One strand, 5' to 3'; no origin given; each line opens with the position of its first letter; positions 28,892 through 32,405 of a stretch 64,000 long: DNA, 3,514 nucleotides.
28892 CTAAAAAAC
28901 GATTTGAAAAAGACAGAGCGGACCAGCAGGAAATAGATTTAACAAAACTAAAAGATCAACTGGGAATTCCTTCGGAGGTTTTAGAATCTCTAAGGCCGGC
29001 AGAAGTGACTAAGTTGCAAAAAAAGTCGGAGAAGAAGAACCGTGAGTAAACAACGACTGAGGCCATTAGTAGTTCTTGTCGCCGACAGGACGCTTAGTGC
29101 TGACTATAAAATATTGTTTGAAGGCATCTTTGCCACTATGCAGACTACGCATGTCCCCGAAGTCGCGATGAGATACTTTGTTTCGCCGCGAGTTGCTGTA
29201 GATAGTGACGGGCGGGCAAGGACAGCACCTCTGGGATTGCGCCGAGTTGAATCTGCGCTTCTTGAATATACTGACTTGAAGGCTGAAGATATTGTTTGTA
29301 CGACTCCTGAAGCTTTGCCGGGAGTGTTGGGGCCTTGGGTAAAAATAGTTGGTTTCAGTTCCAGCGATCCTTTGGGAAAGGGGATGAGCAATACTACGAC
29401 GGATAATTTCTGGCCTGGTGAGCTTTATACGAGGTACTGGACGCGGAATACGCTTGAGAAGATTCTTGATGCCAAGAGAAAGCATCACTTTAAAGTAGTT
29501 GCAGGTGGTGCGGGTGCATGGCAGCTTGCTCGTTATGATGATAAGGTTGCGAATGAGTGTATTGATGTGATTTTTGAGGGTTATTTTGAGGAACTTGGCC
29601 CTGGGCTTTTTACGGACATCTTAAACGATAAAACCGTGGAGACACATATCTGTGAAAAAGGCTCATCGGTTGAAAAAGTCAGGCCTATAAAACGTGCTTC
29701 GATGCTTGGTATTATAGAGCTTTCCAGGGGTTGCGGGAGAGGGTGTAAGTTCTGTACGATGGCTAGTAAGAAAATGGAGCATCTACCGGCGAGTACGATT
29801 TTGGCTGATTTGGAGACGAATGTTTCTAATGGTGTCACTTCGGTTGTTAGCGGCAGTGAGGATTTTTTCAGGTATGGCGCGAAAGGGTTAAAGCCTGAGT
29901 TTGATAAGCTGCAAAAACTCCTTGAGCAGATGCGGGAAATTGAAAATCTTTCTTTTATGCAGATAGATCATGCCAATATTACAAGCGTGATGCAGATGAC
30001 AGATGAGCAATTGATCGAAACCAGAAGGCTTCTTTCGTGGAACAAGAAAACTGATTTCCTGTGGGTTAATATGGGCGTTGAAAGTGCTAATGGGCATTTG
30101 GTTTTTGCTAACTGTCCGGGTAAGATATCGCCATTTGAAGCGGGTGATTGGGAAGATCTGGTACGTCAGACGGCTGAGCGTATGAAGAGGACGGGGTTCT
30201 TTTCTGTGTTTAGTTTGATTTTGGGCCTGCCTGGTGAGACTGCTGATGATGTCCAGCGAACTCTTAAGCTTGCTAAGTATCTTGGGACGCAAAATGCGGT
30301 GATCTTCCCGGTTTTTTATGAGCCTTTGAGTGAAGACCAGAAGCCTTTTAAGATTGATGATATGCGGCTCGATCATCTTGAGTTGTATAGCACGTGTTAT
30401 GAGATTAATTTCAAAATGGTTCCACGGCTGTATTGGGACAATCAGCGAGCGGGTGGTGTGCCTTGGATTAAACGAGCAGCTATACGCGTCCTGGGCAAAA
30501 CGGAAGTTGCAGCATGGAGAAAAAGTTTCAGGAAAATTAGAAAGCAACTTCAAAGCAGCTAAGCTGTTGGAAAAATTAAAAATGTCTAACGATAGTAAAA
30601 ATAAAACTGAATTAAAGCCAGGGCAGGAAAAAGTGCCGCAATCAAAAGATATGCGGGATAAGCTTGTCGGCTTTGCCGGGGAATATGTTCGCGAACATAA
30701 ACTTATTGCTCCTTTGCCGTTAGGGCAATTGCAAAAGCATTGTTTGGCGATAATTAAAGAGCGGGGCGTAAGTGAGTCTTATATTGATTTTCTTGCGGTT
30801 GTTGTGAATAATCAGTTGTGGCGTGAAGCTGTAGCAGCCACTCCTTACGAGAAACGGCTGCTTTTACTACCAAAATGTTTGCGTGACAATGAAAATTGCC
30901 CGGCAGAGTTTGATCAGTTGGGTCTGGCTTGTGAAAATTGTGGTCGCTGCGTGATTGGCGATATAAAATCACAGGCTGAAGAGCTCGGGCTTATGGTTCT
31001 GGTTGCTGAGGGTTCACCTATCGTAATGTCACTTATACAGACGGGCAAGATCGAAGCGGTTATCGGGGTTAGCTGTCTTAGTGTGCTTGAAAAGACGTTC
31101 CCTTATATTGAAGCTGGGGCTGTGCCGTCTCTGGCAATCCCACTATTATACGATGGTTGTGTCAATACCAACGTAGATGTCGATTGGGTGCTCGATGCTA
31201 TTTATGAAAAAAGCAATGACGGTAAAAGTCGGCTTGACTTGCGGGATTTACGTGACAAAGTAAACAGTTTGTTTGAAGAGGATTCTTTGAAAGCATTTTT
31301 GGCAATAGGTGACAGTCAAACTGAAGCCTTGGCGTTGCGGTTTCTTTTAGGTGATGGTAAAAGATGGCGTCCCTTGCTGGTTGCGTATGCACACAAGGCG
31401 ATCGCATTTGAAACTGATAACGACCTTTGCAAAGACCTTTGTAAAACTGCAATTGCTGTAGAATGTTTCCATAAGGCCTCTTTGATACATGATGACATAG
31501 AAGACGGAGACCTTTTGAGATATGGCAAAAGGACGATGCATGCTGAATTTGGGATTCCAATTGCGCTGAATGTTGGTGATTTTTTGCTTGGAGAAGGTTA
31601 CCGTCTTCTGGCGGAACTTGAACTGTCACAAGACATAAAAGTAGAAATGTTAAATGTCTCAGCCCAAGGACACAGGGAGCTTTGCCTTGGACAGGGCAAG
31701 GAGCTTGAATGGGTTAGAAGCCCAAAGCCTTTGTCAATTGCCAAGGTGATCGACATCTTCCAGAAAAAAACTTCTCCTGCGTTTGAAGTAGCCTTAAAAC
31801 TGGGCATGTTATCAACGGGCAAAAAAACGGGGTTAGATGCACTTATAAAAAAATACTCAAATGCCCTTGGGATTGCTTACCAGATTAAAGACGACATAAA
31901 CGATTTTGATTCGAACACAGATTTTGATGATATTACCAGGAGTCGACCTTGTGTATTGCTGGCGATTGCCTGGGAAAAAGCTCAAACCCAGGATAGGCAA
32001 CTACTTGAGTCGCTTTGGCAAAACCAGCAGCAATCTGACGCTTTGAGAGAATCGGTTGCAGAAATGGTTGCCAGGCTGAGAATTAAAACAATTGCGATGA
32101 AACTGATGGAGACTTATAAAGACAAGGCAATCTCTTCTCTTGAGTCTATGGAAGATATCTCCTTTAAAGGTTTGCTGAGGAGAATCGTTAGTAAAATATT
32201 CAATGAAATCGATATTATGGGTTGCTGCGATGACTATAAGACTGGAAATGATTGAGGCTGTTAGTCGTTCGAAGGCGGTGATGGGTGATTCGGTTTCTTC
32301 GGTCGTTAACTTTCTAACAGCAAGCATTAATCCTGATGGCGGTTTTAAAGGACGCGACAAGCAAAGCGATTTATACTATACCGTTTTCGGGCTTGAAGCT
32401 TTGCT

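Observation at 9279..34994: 25.7-kb, 18-gene co-directional locus combining envelope propellers, an FtsX-type ABC exporter, a NapGH-like electron conduit, NAD(P)H flavo-iron-sulfur enzymes and a terpenoid cyclase block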

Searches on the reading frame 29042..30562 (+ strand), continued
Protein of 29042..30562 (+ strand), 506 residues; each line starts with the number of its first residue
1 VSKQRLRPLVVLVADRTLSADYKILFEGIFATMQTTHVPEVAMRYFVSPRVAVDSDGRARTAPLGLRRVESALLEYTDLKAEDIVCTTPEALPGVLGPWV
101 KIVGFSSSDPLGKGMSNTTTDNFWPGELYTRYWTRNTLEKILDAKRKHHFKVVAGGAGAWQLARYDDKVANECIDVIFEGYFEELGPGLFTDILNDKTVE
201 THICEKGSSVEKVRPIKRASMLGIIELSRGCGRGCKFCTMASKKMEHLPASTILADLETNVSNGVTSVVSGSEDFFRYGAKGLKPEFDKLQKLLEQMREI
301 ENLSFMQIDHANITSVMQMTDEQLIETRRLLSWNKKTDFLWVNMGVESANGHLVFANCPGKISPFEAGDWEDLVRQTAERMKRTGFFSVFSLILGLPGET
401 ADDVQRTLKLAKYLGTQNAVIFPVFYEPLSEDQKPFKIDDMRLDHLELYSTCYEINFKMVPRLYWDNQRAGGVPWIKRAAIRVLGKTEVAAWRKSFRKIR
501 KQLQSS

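Call 85: search_protein_families(library=pfam, proteins=[L156:50-1723:+, L156:2006-3007:+, L156:4160-5104:-, L156:5137-6273:-, L156:7471-8772:+, L156:9049-10008:+, L156:13237-14643:+, L156:17978-18637:+, L156:18727-19755:+, L156:19816-21003:-], max_evalue=0.0001)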
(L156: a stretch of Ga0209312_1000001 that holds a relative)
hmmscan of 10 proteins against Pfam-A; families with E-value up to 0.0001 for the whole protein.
L156:50-1723:+ (557 aa): 0 families

L156:2006-3007:+ (333 aa): 0 families

L156:4160-5104:- (314 aa): 2 families
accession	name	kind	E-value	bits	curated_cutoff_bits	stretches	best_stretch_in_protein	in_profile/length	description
PF09209.16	CecR_C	-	9.3e-24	84.3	24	1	156-279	1-125/125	HTH-type transcriptional dual regulator CecR, C-terminal domain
PF00440.29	TetR_N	-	1.2e-15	57.5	24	1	86-131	1-46/47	Bacterial regulatory proteins, tetR family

L156:5137-6273:- (378 aa): 1 family
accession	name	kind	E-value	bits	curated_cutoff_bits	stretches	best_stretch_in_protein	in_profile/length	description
PF01263.26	Aldose_epim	-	1.3e-95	320.7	27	1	49-373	2-298/299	Aldose 1-epimerase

L156:7471-8772:+ (433 aa): 3 families
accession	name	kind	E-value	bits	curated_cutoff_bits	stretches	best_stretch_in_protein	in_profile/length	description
PF13360.13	PQQ_2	-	1.1e-32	114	27.6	2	107-270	3-146/233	Outer membrane protein assembly factor BamB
PF01011.28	PQQ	-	1.1e-08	34.7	26.7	0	120-169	31-80/595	Glucose/ethanol/alcohol dehydrogenase, beta-propeller domain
PF13570.13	Beta-prop_ACSF4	-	1.9e-08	34.6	133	1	157-384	72-288/329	Beta-alanine-activating enzyme, beta-propeller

L156:9049-10008:+ (319 aa): 1 family
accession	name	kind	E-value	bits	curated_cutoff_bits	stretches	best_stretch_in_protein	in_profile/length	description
PF13237.11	Fer4_10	-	9.9e-05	22.6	25.5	0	147-197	2-53/53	4Fe-4S dicluster domain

L156:13237-14643:+ (468 aa): 2 families
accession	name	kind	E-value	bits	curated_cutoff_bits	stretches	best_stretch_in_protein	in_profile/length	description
PF05977.19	MFS_3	-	9.5e-66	222.7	27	1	37-431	7-402/524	Transmembrane secretion effector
PF07690.21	MFS_1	-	5.2e-34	118.1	33.4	1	46-389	2-346/347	Major Facilitator Superfamily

L156:17978-18637:+ (219 aa): 1 family
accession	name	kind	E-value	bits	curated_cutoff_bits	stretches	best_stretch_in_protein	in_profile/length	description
PF19628.4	DUF6132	-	1.2e-14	54.1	23.2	1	13-55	5-47/60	Family of unknown function (DUF6132)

L156:18727-19755:+ (342 aa): 0 families

L156:19816-21003:- (395 aa): 0 families

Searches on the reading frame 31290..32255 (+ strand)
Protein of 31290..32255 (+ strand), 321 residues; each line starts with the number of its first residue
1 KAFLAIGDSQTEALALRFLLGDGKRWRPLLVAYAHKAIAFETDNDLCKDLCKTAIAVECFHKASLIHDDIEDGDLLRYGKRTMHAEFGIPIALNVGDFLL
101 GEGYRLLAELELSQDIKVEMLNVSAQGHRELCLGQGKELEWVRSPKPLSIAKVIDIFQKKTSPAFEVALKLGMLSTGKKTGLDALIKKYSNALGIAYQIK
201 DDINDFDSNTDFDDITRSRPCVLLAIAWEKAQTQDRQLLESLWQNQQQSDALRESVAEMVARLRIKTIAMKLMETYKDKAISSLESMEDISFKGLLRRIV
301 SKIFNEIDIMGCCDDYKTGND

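Call 67: search_solved_structures(query=window:31290-32255:+, max_evalue=1e-15, show_alignments=1)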
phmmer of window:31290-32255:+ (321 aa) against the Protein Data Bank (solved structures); distinct sequences matched with E-value up to 1e-15: 44.
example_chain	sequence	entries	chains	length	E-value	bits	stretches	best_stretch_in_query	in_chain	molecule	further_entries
1wy0_A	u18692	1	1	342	7.2e-26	94.3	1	15-241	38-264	geranylgeranyl pyrophosphate synthetase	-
3p8r_A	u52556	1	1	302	4.4e-24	88.4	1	12-211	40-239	Geranyltranstransferase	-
3oyr_A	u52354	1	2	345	7.9e-24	87.6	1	13-285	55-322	Trans-isoprenyl diphosphate synthase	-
3aqb_B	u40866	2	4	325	6.8e-21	77.9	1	8-304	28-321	Component B of hexaprenyl diphosphate synthase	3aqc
6kd7_A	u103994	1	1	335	1.2e-20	77.2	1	22-287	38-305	Polyprenyl synthetase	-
1rqj_A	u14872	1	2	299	1.7e-20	76.6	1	16-210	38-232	Geranyltranstransferase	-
1rqi_A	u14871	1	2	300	1.7e-20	76.6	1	16-210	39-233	Geranyltranstransferase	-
7lbj_A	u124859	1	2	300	1.9e-20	76.5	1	15-211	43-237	Geranyltranstransferase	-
2for_A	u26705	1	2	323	3.8e-20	75.5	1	17-210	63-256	Geranyltranstransferase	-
4kkm_A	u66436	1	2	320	7.6e-20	74.5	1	15-240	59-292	Polyprenyl synthetase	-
5jfq_A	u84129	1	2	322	8.6e-20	74.3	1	15-208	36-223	Geranylgeranyl Pyrophosphate Synthetase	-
4f62_A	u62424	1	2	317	1.3e-19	73.7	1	15-212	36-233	Geranyltranstransferase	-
4jxy_A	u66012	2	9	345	2.5e-19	72.8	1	18-292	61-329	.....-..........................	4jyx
3p8l_A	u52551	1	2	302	6.3e-19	71.5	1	17-209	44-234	Geranyltranstransferase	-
5ze6_A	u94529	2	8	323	9.4e-19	70.9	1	16-294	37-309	Octaprenyl diphosphate synthase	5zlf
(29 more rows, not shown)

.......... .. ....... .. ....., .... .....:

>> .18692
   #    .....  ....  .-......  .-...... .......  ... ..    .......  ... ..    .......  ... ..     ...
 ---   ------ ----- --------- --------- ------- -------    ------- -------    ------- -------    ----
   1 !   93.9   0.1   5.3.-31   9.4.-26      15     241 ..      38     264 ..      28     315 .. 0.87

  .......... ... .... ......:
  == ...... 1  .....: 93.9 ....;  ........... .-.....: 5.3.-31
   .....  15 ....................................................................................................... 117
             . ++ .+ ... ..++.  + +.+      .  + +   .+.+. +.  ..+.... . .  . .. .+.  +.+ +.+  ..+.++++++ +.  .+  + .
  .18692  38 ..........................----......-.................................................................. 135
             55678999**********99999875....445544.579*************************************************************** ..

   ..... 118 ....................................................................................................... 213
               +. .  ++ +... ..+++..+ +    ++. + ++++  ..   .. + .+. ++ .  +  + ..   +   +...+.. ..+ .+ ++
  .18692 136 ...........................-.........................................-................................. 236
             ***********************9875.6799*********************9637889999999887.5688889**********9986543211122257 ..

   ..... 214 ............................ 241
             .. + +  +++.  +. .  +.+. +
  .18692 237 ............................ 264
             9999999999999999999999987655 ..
